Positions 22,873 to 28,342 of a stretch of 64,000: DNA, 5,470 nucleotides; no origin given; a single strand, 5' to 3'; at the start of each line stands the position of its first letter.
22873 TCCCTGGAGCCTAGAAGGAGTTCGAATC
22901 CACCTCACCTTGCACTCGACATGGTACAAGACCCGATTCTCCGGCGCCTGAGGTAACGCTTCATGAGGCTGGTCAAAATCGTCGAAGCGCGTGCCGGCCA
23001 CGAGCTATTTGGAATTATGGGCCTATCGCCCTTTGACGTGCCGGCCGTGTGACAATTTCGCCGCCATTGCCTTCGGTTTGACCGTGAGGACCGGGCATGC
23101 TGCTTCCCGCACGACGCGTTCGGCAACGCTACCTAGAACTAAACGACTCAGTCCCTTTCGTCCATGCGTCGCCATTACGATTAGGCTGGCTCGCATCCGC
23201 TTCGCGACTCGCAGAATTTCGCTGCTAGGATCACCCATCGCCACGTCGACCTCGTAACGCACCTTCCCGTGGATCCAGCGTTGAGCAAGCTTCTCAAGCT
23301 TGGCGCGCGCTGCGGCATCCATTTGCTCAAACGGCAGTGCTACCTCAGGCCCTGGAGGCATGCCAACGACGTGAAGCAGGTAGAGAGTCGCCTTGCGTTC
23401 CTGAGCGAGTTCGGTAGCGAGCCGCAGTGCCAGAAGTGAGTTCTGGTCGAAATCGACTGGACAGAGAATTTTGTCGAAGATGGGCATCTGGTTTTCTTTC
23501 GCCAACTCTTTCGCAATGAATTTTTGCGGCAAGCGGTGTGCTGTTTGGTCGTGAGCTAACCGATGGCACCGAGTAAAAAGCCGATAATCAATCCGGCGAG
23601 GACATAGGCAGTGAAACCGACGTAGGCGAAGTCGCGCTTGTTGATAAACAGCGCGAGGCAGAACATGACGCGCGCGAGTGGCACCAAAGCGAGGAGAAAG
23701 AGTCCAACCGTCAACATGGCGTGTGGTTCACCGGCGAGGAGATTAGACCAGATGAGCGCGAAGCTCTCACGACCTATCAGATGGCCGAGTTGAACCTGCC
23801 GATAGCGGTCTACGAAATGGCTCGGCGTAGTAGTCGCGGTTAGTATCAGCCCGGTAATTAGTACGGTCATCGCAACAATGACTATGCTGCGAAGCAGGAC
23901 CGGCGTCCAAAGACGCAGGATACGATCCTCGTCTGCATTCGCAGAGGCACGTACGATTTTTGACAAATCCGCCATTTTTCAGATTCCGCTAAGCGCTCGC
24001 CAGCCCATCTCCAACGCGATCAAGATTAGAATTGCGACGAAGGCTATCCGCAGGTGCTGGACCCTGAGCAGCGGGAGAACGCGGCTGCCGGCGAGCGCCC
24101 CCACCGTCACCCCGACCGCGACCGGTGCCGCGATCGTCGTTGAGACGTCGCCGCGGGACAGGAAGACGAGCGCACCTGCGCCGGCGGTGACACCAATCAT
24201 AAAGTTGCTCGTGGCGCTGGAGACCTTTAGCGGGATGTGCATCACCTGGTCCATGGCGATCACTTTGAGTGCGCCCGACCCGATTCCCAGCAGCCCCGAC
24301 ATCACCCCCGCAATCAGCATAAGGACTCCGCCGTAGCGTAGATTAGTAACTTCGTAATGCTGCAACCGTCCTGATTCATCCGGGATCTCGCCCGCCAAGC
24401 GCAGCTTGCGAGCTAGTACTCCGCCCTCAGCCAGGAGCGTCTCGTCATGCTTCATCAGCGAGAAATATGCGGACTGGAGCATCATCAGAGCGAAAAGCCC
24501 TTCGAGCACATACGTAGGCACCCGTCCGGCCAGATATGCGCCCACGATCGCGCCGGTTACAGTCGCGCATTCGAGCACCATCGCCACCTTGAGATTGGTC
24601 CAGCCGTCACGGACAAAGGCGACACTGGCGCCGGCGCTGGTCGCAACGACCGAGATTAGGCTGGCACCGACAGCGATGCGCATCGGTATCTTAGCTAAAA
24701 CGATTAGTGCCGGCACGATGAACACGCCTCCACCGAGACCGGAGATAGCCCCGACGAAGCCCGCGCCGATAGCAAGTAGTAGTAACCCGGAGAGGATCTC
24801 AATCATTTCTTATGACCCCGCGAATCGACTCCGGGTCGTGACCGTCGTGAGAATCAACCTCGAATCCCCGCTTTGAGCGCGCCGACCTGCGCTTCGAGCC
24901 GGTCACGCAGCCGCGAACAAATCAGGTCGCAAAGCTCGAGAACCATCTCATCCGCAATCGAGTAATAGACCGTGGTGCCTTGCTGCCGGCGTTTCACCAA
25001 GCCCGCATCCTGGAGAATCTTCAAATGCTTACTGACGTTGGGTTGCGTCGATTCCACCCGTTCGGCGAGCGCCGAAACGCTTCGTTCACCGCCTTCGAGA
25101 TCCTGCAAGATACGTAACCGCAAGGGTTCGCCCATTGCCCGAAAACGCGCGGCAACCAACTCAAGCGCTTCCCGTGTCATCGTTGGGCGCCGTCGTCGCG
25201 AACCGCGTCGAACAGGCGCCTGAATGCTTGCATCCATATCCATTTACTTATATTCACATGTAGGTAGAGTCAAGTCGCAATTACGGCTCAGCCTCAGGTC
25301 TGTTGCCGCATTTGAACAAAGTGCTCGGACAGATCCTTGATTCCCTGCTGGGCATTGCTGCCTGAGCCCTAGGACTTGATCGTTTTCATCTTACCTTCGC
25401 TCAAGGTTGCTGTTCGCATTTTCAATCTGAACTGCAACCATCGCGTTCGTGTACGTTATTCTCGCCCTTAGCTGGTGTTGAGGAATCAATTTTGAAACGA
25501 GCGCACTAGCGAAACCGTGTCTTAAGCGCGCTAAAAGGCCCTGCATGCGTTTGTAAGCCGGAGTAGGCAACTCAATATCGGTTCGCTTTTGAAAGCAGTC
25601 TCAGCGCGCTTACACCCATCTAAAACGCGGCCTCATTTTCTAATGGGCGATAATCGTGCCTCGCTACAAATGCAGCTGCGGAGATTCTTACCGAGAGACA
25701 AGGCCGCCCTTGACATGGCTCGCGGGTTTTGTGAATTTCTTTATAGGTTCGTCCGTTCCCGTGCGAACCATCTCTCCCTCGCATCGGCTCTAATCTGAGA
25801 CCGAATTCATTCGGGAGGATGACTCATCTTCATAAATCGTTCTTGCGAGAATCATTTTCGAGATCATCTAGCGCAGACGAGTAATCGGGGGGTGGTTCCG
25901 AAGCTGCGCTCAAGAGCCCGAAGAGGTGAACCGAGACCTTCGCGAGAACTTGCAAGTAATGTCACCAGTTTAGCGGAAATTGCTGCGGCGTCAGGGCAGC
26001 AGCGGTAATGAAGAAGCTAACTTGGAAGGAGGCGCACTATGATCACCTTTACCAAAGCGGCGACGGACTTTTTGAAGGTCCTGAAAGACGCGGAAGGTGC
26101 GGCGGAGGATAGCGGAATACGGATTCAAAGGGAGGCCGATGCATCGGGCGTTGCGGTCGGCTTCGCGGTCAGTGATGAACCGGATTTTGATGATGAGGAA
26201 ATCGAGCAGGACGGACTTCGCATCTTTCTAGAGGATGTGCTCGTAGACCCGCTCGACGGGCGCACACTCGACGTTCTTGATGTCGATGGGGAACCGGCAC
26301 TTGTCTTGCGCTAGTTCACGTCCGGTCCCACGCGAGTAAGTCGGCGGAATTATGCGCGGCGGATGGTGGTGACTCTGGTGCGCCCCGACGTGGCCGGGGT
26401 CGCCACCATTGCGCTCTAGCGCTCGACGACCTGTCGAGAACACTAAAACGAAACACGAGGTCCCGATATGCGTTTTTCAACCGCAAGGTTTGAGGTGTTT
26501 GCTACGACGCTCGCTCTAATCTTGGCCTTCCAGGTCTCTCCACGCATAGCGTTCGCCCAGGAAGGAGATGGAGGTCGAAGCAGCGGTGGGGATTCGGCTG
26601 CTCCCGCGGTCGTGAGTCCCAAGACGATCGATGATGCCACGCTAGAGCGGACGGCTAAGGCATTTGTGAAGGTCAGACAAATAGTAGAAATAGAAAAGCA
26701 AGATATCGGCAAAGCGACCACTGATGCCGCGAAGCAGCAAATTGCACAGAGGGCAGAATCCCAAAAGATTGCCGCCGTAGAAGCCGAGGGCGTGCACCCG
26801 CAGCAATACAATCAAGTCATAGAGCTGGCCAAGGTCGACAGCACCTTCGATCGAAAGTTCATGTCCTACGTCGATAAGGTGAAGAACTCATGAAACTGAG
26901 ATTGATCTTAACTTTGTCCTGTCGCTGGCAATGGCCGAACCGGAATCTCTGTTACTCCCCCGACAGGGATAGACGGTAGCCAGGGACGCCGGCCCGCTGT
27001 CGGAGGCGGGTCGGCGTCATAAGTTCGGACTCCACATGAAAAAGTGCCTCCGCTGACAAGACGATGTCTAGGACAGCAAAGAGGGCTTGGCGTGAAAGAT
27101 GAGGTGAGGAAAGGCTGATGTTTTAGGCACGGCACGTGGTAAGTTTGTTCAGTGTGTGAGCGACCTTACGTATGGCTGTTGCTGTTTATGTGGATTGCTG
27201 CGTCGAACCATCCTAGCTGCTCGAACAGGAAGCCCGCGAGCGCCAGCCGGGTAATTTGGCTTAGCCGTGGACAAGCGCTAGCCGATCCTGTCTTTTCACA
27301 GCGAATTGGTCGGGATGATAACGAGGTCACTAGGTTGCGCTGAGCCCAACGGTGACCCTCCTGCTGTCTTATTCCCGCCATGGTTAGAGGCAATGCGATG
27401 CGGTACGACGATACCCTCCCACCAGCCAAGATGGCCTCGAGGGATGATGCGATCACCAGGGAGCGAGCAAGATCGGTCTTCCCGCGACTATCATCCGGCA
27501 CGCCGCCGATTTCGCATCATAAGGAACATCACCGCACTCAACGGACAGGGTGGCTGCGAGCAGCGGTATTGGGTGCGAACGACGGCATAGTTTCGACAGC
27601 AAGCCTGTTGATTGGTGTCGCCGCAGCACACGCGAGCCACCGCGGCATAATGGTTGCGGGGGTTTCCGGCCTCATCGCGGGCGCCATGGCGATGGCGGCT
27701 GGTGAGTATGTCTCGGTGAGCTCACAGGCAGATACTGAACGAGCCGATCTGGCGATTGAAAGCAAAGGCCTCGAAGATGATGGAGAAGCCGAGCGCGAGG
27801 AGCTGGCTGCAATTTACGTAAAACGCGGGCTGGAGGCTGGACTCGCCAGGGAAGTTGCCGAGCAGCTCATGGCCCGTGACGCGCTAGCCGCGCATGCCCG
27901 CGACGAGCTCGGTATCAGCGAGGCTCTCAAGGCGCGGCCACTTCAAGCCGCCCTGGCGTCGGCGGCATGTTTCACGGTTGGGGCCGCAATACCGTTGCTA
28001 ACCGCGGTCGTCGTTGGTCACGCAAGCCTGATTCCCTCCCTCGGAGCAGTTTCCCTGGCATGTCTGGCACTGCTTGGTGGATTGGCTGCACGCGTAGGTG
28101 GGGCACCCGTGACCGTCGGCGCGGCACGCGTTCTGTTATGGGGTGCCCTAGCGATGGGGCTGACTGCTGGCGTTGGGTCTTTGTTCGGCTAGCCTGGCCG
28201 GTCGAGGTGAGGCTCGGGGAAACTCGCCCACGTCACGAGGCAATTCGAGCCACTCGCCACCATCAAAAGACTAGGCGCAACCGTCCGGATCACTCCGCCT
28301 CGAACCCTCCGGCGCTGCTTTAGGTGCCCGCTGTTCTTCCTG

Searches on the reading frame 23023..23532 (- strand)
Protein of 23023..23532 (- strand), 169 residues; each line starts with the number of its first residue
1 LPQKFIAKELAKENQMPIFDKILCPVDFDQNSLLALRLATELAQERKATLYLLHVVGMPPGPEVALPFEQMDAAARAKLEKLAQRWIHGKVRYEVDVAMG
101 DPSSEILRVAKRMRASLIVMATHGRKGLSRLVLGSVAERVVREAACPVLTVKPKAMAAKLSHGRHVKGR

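Call 30: search_protein_families(library=pfam, proteins=[window:23023-23532:-], max_evalue=0.01)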
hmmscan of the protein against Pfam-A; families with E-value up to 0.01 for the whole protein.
window:23023-23532:- (169 aa): 1 family
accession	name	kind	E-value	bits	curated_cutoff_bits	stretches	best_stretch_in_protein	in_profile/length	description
PF00582.32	Usp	-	3.3e-36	125.4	24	1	19-152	2-141/141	Universal stress protein family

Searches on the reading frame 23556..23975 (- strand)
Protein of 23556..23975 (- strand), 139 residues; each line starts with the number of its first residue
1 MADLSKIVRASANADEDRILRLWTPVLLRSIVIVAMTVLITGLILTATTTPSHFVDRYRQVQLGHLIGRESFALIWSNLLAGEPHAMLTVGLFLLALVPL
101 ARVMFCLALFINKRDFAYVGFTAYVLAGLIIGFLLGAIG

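Call 31: search_protein_families(library=pfam, proteins=[window:23556-23975:-], max_evalue=0.01)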
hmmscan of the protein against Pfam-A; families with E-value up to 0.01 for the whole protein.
window:23556-23975:- (139 aa): 2 families
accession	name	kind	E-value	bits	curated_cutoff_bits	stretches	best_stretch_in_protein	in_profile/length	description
PF07843.16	DUF1634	-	1.9e-16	60.4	27.5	1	27-133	4-101/102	Protein of unknown function (DUF1634)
PF19510.5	DUF6044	-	0.00016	20.7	27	1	21-130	207-317/564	Protein of unknown function (DUF6044)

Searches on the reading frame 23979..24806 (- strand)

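Call 30: search_protein_families(library=pfam, proteins=[window:23979-24806:-], max_evalue=0.01)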
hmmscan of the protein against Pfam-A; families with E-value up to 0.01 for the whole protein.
window:23979-24806:- (275 aa): 1 family
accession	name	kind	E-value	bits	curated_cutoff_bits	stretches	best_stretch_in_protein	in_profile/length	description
PF01925.25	TauE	-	2e-45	155.7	32.6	1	8-267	1-237/237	Sulfite exporter TauE/SafE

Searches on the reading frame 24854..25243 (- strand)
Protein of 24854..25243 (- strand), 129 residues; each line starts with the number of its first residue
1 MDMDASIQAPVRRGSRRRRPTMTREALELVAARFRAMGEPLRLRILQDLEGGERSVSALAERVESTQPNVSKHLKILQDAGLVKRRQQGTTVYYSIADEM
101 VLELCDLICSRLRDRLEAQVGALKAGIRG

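Call 31: search_protein_families(library=pfam, proteins=[window:24854-25243:-], max_evalue=0.01)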
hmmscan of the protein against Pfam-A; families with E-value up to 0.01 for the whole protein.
window:24854-25243:- (129 aa): 14 families
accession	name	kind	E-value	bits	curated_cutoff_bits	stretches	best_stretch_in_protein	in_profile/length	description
PF12840.13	HTH_20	-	1.2e-15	57.6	27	1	37-85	1-50/51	Helix-turn-helix domain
PF01022.26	HTH_5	-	2.3e-13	50.2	22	1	40-84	2-46/47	Bacterial regulatory protein, arsR family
PF25212.1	HVO_A0114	-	3.2e-07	30.5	27.6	1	39-91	21-74/84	HVO_A0114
PF12802.13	MarR_2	-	3.5e-07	30.7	27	1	43-88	11-55/61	MarR family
PF01047.28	MarR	-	4.4e-06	26.9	24.6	1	52-87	16-51/59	MarR family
PF24033.1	DUF7342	-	1e-05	26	31.6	1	54-128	18-94/150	Family of unknown function (DUF7342)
PF01978.25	TrmB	-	4e-05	23.8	25.6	1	50-95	19-64/68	Sugar-specific transcriptional regulator TrmB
PF24270.1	HTH_Cmi2_C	-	4.4e-05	24.2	27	1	40-89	75-124/125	Cmi2, C-terminal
PF13412.12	HTH_24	-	0.00015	21.7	21.9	1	43-84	9-48/48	Winged helix-turn-helix DNA-binding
PF25213.1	HVO_A0261_N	-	0.00023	21.4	35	1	40-89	11-60/86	HVO_A0261 N-terminal domain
PF13545.12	HTH_Crp_2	-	0.00048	20.5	27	1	57-88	26-57/70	Crp-like helix-turn-helix domain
PF14394.12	DUF4423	-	0.002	18.4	30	1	28-92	9-75/165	Domain of unknown function (DUF4423)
PF13601.12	HTH_34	-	0.008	16.8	27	0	42-87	2-48/80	Winged helix DNA-binding domain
PF24038.1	DUF7347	-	0.0098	16.6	27.6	0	32-87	3-61/77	Domain of unknown function (DUF7347)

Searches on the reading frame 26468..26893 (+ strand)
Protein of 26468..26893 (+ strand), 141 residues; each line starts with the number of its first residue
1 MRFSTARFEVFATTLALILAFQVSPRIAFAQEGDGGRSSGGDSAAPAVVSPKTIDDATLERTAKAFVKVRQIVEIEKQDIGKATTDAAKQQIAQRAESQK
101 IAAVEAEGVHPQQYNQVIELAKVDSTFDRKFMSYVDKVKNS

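Call 31: search_protein_families(library=pfam, proteins=[window:26468-26893:+], max_evalue=0.01)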
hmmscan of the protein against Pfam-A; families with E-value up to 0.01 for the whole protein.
window:26468-26893:+ (141 aa): 1 family
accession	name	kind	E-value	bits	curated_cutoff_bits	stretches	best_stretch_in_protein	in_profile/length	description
PF13767.11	DUF4168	-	2.1e-08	35.5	25.8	1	56-129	2-93/95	Domain of unknown function (DUF4168)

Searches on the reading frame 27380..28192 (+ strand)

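Call 31: search_protein_families(library=pfam, proteins=[window:27380-28192:+], max_evalue=0.01)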
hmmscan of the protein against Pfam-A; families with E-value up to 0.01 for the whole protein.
window:27380-28192:+ (270 aa): 1 family
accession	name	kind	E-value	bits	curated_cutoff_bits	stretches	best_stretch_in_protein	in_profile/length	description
PF01988.24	VIT1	-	9.9e-62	209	28.1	1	59-267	1-214/214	VIT family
